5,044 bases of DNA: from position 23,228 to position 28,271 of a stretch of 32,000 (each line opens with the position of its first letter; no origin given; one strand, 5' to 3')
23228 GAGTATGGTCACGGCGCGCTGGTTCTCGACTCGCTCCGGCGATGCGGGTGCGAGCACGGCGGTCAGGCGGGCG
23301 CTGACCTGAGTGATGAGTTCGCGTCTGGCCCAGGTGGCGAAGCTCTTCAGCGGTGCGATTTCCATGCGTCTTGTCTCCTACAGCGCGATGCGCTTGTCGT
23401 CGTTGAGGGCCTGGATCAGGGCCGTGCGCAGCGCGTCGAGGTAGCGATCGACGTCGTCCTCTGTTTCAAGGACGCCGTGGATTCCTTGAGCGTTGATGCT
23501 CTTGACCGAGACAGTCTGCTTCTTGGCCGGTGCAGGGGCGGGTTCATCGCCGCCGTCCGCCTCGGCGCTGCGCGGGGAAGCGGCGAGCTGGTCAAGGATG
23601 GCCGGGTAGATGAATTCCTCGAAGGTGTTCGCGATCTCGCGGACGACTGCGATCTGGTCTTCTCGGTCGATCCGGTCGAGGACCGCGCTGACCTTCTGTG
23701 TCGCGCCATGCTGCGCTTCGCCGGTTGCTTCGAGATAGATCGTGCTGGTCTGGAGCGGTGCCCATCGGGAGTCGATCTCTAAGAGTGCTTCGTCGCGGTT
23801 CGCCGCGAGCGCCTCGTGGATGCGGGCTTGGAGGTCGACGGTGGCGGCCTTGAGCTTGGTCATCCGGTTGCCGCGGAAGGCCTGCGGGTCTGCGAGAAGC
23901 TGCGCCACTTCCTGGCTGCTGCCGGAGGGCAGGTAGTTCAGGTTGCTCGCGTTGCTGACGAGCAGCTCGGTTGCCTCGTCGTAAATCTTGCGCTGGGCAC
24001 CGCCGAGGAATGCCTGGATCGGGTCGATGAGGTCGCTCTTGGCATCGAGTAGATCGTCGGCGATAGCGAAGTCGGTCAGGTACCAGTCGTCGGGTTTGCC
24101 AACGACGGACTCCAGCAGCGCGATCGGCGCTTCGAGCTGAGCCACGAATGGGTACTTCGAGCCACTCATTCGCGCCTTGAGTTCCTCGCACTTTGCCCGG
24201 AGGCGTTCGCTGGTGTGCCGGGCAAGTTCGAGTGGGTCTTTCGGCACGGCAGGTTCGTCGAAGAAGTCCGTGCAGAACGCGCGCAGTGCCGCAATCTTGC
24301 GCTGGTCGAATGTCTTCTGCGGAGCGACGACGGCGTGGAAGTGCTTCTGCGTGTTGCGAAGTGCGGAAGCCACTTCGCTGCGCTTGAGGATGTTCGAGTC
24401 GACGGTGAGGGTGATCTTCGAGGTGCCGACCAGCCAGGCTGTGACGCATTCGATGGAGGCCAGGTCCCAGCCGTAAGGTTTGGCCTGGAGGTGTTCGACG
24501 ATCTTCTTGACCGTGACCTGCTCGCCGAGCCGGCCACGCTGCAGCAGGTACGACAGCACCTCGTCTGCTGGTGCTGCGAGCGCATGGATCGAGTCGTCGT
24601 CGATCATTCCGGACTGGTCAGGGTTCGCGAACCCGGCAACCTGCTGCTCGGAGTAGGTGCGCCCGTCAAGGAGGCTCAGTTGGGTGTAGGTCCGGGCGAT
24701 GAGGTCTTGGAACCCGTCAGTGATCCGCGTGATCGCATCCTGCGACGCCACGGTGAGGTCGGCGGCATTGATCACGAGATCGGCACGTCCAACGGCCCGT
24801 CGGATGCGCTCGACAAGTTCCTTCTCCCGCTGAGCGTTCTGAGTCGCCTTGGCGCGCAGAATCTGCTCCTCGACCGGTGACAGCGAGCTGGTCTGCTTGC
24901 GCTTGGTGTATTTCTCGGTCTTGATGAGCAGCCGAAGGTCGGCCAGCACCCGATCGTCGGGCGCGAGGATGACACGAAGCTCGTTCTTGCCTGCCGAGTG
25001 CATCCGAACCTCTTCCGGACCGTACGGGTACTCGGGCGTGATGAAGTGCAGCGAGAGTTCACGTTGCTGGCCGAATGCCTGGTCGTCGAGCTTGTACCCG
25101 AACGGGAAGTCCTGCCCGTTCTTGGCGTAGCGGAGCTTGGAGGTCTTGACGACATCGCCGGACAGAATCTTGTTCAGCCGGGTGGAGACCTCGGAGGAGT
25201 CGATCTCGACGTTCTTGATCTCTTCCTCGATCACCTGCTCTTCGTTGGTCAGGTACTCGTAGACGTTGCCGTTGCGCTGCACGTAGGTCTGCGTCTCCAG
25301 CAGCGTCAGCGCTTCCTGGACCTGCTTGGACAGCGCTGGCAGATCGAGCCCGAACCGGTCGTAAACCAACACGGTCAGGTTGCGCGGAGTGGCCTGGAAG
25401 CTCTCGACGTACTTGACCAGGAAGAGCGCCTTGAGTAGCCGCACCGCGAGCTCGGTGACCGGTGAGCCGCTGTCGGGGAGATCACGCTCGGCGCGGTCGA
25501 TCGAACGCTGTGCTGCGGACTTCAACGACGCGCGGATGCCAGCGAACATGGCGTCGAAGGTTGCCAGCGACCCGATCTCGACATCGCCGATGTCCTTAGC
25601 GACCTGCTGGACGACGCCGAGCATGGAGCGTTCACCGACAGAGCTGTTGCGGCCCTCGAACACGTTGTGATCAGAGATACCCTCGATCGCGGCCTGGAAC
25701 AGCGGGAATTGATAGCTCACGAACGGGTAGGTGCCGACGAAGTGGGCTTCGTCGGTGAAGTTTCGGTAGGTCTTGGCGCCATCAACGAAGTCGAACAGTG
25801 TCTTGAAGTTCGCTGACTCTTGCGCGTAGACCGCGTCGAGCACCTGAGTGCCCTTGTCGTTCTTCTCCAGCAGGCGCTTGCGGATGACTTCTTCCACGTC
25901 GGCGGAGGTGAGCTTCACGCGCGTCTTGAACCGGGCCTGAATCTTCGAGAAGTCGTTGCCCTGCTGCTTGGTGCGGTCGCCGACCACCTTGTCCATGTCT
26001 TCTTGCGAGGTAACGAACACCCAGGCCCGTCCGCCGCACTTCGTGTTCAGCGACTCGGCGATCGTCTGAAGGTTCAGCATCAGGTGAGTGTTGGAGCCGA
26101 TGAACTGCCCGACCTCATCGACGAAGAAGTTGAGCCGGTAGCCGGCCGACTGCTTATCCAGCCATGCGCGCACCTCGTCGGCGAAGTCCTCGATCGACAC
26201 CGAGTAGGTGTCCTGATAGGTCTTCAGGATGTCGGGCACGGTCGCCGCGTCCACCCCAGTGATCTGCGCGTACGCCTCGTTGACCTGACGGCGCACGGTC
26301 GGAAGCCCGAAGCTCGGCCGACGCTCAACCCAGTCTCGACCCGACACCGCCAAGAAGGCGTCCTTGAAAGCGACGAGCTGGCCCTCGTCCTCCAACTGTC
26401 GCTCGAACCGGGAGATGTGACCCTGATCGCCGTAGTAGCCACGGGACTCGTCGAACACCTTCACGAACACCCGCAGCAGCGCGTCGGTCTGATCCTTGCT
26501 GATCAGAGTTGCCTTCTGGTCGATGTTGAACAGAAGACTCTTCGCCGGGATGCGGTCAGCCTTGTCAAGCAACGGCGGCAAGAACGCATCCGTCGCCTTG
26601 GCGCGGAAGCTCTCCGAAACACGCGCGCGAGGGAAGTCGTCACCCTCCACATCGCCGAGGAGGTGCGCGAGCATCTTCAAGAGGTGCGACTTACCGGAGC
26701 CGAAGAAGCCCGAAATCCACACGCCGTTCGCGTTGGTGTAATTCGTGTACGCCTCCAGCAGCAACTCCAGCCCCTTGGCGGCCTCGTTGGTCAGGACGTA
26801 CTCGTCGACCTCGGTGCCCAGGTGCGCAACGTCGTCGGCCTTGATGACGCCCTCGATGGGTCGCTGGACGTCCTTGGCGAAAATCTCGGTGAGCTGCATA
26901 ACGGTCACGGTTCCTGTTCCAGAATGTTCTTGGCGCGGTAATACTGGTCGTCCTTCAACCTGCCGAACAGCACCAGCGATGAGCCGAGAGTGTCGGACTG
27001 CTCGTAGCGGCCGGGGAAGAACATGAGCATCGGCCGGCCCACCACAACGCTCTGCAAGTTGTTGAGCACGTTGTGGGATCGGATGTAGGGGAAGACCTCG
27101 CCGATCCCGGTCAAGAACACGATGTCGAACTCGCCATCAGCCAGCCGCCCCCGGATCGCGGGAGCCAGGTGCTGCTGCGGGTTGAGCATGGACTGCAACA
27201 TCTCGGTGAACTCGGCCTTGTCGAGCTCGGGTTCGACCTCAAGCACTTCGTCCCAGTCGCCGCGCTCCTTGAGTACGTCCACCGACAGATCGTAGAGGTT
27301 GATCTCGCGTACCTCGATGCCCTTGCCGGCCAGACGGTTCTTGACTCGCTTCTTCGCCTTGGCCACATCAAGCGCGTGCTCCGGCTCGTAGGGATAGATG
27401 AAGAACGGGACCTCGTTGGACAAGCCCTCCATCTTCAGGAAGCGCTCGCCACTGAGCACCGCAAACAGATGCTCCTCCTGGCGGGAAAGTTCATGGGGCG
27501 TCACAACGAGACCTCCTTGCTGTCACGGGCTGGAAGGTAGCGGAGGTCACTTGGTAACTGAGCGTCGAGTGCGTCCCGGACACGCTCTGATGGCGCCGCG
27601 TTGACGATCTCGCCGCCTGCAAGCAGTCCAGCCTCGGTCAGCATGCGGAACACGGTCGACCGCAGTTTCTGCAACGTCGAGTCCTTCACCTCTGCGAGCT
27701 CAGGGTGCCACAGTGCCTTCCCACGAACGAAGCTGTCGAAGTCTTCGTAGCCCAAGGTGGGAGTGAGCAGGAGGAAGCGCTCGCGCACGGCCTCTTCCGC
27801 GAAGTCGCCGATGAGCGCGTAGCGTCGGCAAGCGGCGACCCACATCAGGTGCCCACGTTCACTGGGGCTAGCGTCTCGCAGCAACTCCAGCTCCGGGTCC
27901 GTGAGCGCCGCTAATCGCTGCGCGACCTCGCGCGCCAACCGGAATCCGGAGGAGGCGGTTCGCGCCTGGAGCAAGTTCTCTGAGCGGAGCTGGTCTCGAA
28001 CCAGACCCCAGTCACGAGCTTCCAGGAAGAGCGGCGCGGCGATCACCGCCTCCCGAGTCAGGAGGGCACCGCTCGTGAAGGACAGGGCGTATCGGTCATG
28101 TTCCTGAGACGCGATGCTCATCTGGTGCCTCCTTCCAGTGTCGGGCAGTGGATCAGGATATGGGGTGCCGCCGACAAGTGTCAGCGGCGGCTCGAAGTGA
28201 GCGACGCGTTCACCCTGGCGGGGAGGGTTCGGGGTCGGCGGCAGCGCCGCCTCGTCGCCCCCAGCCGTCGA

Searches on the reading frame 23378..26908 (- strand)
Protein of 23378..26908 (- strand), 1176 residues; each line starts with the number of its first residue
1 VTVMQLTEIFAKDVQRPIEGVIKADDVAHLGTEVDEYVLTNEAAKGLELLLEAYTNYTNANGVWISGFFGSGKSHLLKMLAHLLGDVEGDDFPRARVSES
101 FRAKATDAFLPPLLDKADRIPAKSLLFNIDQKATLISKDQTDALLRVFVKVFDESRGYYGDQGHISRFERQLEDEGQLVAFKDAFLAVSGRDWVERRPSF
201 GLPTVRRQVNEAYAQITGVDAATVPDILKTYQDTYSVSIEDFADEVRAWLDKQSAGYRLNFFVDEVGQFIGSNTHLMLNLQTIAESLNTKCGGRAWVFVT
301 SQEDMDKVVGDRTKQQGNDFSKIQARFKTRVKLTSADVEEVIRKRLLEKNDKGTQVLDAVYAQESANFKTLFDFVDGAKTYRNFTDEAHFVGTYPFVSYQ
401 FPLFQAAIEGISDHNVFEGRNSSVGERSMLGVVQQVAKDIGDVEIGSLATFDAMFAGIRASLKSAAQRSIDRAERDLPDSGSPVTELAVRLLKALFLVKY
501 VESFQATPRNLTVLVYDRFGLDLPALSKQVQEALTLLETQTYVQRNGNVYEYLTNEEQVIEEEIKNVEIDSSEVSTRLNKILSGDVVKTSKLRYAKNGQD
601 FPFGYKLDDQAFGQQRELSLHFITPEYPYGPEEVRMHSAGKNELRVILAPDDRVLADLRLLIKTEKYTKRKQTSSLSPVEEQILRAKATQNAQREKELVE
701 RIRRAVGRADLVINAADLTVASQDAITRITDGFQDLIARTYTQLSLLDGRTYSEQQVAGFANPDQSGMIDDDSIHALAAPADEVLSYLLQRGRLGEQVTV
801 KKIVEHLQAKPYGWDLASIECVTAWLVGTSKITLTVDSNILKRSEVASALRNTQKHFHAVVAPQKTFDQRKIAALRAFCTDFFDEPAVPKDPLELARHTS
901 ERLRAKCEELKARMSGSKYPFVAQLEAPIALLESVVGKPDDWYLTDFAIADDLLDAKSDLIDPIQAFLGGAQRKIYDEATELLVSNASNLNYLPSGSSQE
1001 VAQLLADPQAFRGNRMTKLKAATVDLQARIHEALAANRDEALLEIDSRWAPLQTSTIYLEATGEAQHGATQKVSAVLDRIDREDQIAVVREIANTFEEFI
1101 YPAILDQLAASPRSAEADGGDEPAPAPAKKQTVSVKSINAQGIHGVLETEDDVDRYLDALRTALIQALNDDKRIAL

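Call 6: search_protein_families(library=padloc, proteins=[window:23378-26908:-], max_evalue=0.001)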
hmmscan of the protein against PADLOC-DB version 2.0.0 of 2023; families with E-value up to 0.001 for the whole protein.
window:23378-26908:- (1176 aa): 15 families
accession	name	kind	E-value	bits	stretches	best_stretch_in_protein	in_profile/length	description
PDLC02479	BrxC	-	0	1667.5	1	4-1176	1-1172/1172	BrxC-PglY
PDLC02471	BrxC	-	2.5e-269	895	1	4-1176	1-1189/1190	BrxC-PglY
PDLC02491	BrxC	-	6.2e-136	452.6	1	4-748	5-764/794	BrxC-PglY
PDLC02484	BrxC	-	1.2e-70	236.8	1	6-892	5-910/1186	BrxC-PglY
PDLC02476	BrxC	-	3.7e-66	221.5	2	6-563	6-554/1180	BrxC-PglY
PDLC02489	BrxC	-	7.5e-46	154.8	1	25-871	31-867/1146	BrxC-PglY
PDLC02493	BrxC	-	1.1e-45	154.2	1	4-711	2-701/1215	BrxC-PglY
PDLC02483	BrxC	-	1.6e-44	150.3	1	8-583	7-582/1212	BrxC-PglY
PDLC02486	BrxC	-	5.6e-27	92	1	62-603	81-603/1207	BrxC-PglY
PDLC02474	BrxC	-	9.4e-25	84.8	1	258-606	265-628/1223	BrxC-PglY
PDLC02488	BrxC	-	3.4e-09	33.2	2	25-85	26-89/1240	BrxC-PglY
PDLC02775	SspC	-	8e-09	31.8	1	206-331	136-267/1064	SspC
PDLC02779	SspC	-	2.5e-08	30.2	1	29-88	16-75/1054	SspC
PDLC02781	SspC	-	1.5e-06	24.3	1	33-90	15-72/1104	SspC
PDLC02778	SspC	-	6.8e-06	22.1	1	34-133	17-117/1053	SspC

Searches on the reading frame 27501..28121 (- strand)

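Call 6: search_protein_families(library=padloc, proteins=[window:27501-28121:-], max_evalue=0.001)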
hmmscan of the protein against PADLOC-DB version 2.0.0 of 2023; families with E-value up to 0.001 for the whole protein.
window:27501-28121:- (206 aa): 10 families
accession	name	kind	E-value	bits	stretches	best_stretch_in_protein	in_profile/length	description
PDLC02443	BrxA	-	2.6e-71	237.5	1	6-202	3-200/203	BrxA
PDLC02452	BrxA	-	5.9e-25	86.1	1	10-167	2-159/204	BrxA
PDLC02441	BrxA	-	4.4e-22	76.9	1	4-168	9-173/209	BrxA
PDLC02451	BrxA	-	5.6e-19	67.1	1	9-168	5-164/201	BrxA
PDLC02457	BrxA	-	2.5e-18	64.5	1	8-172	5-169/201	BrxA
PDLC02439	BrxA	-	1.3e-16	58.7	1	16-168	12-164/200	BrxA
PDLC02447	BrxA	-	1.2e-14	52.5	1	10-168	4-162/199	BrxA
PDLC02446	BrxA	-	6.4e-11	40.6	1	10-176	7-174/211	BrxA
PDLC02440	BrxA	-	0.00033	18.5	1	10-168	4-162/199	BrxA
PDLC02438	BrxA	-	0.0007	17.5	1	17-168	11-162/200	BrxA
